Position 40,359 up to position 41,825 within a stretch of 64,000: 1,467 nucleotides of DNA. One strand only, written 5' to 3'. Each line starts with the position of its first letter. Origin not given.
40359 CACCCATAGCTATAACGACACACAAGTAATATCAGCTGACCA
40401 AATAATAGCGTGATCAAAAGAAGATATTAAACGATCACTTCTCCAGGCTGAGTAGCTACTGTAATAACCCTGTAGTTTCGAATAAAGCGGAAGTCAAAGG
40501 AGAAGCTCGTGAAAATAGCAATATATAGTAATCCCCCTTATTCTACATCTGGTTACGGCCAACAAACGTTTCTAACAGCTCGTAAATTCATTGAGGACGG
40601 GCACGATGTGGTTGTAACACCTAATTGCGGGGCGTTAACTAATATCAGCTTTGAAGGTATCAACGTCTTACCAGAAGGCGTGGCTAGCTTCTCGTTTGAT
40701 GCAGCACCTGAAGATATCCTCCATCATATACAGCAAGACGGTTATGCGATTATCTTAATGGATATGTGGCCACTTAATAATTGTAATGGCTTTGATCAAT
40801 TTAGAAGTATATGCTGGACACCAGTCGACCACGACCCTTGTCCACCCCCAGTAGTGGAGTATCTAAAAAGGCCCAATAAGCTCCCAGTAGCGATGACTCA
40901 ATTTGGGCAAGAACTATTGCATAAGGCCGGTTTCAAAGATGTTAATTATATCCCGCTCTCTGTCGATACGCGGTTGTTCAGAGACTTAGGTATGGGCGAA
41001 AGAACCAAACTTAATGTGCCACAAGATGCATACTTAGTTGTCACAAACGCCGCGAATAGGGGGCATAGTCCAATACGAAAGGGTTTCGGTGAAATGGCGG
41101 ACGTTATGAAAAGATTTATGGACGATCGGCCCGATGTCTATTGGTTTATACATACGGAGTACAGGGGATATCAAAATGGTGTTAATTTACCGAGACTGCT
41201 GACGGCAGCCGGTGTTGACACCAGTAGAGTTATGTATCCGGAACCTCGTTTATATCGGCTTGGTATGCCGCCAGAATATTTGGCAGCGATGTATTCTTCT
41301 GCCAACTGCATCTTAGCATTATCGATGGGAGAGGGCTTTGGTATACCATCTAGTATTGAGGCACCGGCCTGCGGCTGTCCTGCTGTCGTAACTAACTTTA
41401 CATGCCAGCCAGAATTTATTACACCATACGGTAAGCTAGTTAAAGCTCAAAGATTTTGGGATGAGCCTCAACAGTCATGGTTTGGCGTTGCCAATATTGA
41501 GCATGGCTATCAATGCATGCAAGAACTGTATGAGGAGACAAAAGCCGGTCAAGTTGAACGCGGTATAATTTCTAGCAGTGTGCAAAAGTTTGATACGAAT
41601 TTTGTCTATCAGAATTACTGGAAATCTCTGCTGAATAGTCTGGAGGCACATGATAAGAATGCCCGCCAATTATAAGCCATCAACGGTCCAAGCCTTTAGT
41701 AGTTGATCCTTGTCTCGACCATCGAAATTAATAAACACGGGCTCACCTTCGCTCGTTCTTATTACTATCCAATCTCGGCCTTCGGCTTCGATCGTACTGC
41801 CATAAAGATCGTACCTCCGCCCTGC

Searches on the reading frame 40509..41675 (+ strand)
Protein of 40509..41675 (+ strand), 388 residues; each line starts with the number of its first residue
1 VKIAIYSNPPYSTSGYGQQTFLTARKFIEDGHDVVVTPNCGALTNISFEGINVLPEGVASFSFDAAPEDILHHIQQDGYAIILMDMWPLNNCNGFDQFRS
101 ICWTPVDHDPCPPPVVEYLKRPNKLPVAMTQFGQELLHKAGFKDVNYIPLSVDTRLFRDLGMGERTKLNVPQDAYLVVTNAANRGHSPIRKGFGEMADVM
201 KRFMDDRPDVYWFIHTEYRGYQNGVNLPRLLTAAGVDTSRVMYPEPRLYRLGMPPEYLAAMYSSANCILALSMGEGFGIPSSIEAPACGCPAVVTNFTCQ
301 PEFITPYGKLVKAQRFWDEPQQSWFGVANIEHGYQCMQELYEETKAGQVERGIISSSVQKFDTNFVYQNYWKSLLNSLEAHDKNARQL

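Call 7: search_protein_families(library=phrogs, proteins=[window:40509-41675:+], max_evalue=0.001)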
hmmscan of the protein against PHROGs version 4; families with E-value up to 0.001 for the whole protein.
window:40509-41675:+ (388 aa): 2 families
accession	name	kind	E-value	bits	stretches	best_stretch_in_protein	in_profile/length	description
phrog_2170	-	moron, auxiliary metabolic gene and host takeover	1.8e-27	97.4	1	1-380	3-371/374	glycosyltransferase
phrog_4356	-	moron, auxiliary metabolic gene and host takeover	1.4e-05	25.5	1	256-377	185-304/307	glycosyltransferase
